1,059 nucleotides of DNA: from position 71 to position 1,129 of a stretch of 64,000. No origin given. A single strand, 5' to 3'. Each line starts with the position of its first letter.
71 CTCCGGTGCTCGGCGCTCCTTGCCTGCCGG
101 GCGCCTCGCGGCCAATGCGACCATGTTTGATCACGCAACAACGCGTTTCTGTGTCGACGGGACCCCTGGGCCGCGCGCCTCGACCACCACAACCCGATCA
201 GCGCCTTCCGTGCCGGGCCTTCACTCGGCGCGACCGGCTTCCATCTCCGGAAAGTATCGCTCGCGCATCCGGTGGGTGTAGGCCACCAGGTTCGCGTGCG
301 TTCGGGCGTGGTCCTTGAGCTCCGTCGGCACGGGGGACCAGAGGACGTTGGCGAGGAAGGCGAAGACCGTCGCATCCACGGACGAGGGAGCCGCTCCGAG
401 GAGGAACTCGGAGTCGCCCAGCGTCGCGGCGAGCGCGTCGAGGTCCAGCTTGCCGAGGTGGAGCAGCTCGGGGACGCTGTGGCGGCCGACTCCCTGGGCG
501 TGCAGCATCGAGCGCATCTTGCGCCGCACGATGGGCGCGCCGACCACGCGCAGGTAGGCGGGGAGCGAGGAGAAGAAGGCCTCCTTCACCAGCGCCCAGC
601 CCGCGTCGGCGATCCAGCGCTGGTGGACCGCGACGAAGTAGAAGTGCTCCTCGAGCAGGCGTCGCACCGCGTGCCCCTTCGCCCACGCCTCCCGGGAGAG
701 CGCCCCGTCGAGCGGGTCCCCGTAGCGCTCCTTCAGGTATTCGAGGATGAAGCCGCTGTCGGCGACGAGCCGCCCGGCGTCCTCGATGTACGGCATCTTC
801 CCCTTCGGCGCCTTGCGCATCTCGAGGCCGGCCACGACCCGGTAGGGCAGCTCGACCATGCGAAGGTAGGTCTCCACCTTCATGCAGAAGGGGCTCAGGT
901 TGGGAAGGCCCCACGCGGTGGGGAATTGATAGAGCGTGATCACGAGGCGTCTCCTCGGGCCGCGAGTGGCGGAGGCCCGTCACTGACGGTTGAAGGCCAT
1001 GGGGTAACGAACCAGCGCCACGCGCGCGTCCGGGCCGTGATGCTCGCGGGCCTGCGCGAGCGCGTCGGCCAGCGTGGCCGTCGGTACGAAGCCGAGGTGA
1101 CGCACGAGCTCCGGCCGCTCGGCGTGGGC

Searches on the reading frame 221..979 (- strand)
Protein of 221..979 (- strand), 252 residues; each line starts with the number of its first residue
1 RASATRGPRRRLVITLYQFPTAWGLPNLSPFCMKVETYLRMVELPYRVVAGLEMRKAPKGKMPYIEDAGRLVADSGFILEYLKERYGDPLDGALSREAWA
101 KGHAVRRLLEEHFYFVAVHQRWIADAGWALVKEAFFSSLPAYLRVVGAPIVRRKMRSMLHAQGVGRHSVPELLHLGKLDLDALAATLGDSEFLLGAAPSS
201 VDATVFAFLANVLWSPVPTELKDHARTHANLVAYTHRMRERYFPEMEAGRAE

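Call 35: search_protein_families(library=pfam, proteins=[window:221-979:-], max_evalue=0.01)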
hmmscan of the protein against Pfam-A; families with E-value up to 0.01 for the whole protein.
window:221-979:- (252 aa): 8 families
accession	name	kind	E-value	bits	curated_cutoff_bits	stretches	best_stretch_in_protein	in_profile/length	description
PF17172.10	GST_N_4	-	1.6e-27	96.5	30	1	30-125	1-97/99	Glutathione S-transferase N-terminal domain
PF17171.9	GST_C_6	-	2.2e-20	72.6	28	1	177-238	2-64/64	Glutathione S-transferase, C-terminal domain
PF10568.15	Tom37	-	4e-12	47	25.1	1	32-144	1-116/124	Outer mitochondrial membrane transport complex protein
PF13417.12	GST_N_3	-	1e-09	39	22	1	28-89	6-74/75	Glutathione S-transferase, N-terminal domain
PF13409.12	GST_N_2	-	6.3e-06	27.1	25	1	29-84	2-69/70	Glutathione S-transferase, N-terminal domain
PF02798.26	GST_N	-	8.7e-05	23.2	20.9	1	55-83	47-75/76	Glutathione S-transferase, N-terminal domain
PF13410.11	GST_C_2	-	0.00031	21.2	24.9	1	180-211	15-46/69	Glutathione S-transferase, C-terminal domain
PF14497.11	GST_C_3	-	0.01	16.5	21.6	0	181-241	36-94/104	Glutathione S-transferase, C-terminal domain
